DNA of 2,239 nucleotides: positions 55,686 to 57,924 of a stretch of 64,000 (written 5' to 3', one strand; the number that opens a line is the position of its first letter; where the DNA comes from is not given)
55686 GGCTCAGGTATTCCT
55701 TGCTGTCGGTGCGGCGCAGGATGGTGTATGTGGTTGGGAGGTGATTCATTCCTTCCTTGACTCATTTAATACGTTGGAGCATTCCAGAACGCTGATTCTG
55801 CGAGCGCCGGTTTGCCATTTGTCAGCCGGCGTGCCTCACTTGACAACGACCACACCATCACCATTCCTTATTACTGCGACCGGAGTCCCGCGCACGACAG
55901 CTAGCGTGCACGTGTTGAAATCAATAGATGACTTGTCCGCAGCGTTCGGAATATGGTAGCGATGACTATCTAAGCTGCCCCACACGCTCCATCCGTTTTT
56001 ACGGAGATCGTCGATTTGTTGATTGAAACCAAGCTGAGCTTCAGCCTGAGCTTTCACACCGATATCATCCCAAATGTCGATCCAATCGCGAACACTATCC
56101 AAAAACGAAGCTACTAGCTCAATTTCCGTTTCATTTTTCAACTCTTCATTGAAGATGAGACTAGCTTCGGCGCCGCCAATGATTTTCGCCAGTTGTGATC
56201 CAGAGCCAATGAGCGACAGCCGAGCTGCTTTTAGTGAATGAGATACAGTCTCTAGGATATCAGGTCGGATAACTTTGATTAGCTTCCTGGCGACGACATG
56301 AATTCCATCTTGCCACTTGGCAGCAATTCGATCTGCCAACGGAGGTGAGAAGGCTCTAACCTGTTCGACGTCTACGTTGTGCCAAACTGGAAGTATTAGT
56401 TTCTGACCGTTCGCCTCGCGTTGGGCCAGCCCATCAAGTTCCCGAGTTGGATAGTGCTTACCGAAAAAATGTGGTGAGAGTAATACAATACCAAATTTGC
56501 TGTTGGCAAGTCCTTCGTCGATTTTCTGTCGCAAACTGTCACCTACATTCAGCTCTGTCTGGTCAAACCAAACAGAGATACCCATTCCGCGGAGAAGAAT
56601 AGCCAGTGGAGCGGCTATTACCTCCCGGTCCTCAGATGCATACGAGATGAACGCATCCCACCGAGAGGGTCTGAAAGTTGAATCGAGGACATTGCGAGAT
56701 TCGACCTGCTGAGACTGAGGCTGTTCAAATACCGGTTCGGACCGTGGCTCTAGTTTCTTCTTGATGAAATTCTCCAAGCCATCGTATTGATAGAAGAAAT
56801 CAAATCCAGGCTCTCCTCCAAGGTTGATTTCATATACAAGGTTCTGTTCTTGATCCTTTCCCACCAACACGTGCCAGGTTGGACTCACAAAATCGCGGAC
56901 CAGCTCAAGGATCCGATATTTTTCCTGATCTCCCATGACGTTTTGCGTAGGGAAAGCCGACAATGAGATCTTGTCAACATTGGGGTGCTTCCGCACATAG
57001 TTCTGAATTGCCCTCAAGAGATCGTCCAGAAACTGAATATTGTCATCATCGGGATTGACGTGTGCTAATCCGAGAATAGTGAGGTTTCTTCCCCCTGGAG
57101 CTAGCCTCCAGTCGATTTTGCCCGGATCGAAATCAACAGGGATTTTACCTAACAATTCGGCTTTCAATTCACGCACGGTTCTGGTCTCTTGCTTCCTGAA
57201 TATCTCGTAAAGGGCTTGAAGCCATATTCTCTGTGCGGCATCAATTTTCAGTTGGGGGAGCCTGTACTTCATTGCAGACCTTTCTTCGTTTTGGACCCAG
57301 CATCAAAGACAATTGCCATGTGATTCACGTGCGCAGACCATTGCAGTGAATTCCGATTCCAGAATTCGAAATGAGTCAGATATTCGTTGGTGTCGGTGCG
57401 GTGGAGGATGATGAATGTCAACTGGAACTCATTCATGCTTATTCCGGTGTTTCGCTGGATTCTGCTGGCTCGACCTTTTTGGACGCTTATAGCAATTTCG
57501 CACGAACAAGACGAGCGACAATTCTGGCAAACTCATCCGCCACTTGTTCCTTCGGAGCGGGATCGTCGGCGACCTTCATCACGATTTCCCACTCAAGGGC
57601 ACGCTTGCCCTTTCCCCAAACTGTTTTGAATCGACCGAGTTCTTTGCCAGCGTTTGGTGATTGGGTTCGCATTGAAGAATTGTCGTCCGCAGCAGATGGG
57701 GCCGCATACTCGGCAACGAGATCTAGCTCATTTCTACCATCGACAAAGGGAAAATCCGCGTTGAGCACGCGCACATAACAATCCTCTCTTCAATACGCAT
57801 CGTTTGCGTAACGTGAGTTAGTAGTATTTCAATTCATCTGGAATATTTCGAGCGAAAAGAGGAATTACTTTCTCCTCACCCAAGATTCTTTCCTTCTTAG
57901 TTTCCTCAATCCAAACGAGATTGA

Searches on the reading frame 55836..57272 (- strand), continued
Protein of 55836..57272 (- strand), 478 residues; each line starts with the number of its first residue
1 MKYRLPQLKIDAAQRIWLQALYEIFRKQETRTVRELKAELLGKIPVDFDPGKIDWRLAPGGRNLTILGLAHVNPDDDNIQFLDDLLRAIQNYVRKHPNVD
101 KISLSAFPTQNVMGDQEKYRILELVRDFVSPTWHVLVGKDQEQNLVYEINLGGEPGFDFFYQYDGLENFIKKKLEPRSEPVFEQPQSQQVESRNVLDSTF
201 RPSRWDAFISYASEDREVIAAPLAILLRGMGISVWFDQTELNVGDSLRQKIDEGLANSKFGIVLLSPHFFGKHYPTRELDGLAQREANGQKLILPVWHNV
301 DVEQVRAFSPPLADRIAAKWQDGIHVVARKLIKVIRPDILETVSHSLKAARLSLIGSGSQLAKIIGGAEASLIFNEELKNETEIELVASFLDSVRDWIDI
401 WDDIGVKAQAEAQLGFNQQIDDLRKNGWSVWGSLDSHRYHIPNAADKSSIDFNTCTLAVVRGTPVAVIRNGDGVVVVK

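Call 71: predict_structure(alignment_id=A5)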
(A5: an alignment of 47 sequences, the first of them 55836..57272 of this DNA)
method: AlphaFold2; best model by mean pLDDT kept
length: 478 residues; sequences in the alignment: 47
mean_pLDDT: 73.2   pTM: 0.50
mean pLDDT of the five models: 73.2, 72.0, 69.2, 67.9, 67.8
residues with pLDDT >= 90: 151; 70-90: 138; 50-70: 102; < 50: 87
segments of 3 or more residues with pLDDT < 50: 1-10, 50-61, 67-70, 108-113, 157-170, 172-200, 240-243
pLDDT, mean of each block of 10 residues (from residue 1): 30 69 72 69 59 44 51 62 77 69 56 54 55 55 59 48 43 40 31 37 81 86 94 77 60 86 91 81 81 89 91 87 95 93 82 96 87 79 94 93 96 98 96 87 73 90 91 83
secondary structure, 60 per line:
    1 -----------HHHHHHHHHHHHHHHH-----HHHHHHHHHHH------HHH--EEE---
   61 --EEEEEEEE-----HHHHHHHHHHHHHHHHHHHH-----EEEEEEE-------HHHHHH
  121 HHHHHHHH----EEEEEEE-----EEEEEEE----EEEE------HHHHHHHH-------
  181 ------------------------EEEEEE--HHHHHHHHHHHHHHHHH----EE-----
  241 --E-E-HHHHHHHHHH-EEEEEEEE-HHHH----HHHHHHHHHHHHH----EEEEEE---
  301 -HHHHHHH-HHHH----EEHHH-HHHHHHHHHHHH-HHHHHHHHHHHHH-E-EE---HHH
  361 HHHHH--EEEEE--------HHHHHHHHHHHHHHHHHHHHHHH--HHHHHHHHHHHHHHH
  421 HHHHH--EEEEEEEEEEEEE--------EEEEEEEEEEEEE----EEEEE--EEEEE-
elements in order: H12-27 H33-43 E55-57 E63-70 H76-95 E101-107 H115-128 E133-139 E145-151 E156-159 H166-173 E205-210 H213-229 H247-256 E258-265 H267-270 H275-287 E292-297 H302-308 H310-313 H324-335 H337-349 H358-365 E368-372 H381-403 H406-425 E428-440 E449-461 E466-470 E473-477

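Call 77: fold_search(model_id=the predicted structure, library=pdb)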
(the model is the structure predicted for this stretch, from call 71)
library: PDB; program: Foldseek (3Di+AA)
matches with E <= 10: 887; with E <= 0.001: 73
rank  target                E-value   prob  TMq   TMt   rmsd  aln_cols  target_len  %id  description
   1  7uxu_A                5.1e-12  1.00  0.25  0.82   2.8       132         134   50  CryoEM structure of the TIR domain from AbTir in complex with 3AD (released 2022-09-07)
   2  4lzp_D                6.0e-11  1.00  0.24  0.78   3.1       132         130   50  Structure of the TIR domain of the immunosuppressor BtpA from Brucella (released 2013-11-06)
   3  4c7m_A                7.6e-11  1.00  0.24  0.75   4.0       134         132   51  The crystal structure of TcpB or BtpA TIR domain (released 2013-12-04)
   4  3h16_B                1.9e-10  1.00  0.25  0.79   3.3       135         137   45  Crystal structure of a bacteria TIR domain, PdTIR from Paracoccus denitrificans (released 2009-06-16)
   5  4lqc_A                2.1e-10  1.00  0.24  0.77   3.2       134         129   47  The crystal structures of the Brucella protein TcpB and the TLR adaptor protein TIRAP show structural differences in m (released 2013-12-04)
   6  4c7m_B                2.3e-10  1.00  0.24  0.80   3.1       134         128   49  The crystal structure of TcpB or BtpA TIR domain (released 2013-12-04)
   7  4lzp_C                2.8e-10  1.00  0.24  0.64   3.3       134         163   49  Structure of the TIR domain of the immunosuppressor BtpA from Brucella (released 2013-11-06)
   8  8g83_A                3.3e-10  1.00  0.25  0.78   3.4       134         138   50  Structure of NAD+ consuming protein Acinetobacter baumannii TIR domain (released 2023-10-11)
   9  4lzp_B                4.1e-10  1.00  0.24  0.79   3.1       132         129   51  Structure of the TIR domain of the immunosuppressor BtpA from Brucella (released 2013-11-06)
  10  4lzp_A                4.4e-10  1.00  0.24  0.64   3.6       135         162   49  Structure of the TIR domain of the immunosuppressor BtpA from Brucella (released 2013-11-06)
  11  3h16_C                5.2e-10  1.00  0.24  0.81   3.1       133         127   44  Crystal structure of a bacteria TIR domain, PdTIR from Paracoccus denitrificans (released 2009-06-16)
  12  3h16_D                5.6e-10  1.00  0.24  0.80   3.1       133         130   45  Crystal structure of a bacteria TIR domain, PdTIR from Paracoccus denitrificans (released 2009-06-16)
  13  7uwg_C                6.6e-10  1.00  0.25  0.79   3.3       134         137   49  The crystal structure of the TIR domain-containing protein from Acinetobacter baumannii (AbTir) (released 2022-09-07)
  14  7uxr_A                7.9e-10  1.00  0.24  0.74   3.7       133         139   46  Crystal structure of the BtTir TIR domain (released 2022-09-07)
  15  8g83_B                8.9e-10  1.00  0.25  0.76   3.4       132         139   50  Structure of NAD+ consuming protein Acinetobacter baumannii TIR domain (released 2023-10-11)
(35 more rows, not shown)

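Call 78: search_solved_structures(query=window:55836-57272:-, show_alignments=2, max_evalue=0.00001)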
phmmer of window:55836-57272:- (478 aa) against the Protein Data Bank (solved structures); distinct sequences matched with E-value up to 0.00001: 7.
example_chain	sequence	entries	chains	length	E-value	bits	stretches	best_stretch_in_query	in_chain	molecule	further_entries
4lzp_B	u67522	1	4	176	3.2e-39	138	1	193-329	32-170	Putative uncharacterized protein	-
4c7m_A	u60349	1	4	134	1.7e-38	135.6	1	205-329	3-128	Toll/interleukin-1 receptor domain-containing protein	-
4lqc_A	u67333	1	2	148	1e-37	133.1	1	204-331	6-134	TcpB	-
8g83_A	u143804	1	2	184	3.4e-36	128.1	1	202-335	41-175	NAD(+) hydrolase AbTIR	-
7uwg_A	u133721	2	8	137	5e-36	127.5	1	204-335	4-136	Molecular chaperone Tir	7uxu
7uxr_A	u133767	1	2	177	2.6e-35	125.1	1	201-325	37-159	TIR domain protein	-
3h16_A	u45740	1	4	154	1.5e-33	119.4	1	199-334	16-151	TIR protein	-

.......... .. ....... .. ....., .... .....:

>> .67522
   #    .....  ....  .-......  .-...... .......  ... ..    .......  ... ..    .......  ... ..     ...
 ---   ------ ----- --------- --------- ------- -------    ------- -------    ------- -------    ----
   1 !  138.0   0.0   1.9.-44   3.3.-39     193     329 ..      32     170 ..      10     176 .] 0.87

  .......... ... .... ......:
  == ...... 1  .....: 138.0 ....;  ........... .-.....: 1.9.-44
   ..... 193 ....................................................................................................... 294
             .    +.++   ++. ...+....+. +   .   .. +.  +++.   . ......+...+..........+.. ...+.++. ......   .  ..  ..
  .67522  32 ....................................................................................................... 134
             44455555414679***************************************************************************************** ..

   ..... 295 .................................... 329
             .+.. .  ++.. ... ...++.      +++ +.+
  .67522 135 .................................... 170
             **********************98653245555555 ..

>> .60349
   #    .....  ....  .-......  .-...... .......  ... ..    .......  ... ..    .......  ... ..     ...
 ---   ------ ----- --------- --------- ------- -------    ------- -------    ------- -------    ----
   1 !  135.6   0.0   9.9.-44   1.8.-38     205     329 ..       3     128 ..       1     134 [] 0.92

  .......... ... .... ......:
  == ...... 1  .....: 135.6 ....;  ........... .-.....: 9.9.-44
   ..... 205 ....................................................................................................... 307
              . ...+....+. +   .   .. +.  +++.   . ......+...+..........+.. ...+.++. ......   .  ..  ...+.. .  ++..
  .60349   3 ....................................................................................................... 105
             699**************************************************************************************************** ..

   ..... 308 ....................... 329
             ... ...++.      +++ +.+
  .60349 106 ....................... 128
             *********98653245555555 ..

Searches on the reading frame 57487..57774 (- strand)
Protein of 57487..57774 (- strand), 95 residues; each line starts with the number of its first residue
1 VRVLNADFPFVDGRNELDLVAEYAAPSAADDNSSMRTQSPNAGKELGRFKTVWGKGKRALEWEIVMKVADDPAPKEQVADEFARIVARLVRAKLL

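Call 3: search_protein_families(library=pfam, proteins=[window:57487-57774:-], max_evalue=0.1)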
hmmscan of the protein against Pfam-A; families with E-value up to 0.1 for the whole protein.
window:57487-57774:- (95 aa): 0 families

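Call 4: search_protein_families(library=padloc, proteins=[window:57487-57774:-], max_evalue=0.1)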
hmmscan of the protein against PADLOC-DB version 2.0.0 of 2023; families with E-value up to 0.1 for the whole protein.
window:57487-57774:- (95 aa): 0 families

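Call 8: search_protein_families(library=ncbifam, proteins=[window:57487-57774:-], max_evalue=0.1)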
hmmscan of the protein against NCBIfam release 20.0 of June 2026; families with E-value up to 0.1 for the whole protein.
window:57487-57774:- (95 aa): 0 families

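Call 49: search_protein_representatives(protein=window:57487-57774:-)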
Query: 95 residues. Proteins with E-value up to 0.001 (for the whole library): 7; up to 1e-10: 3; up to 1e-30: 1. The best 7 are listed.
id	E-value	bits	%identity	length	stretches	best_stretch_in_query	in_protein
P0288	1.4e-55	201.0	100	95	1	1-95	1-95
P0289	1.9e-14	69.6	54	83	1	36-92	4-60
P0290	3.6e-14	68.7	61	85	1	38-91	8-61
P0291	4.0e-06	42.9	44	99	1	38-93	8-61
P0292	1.5e-05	41.1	36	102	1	37-92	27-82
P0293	4.3e-05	39.6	41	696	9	13-42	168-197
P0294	2.0e-04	37.5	29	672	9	9-58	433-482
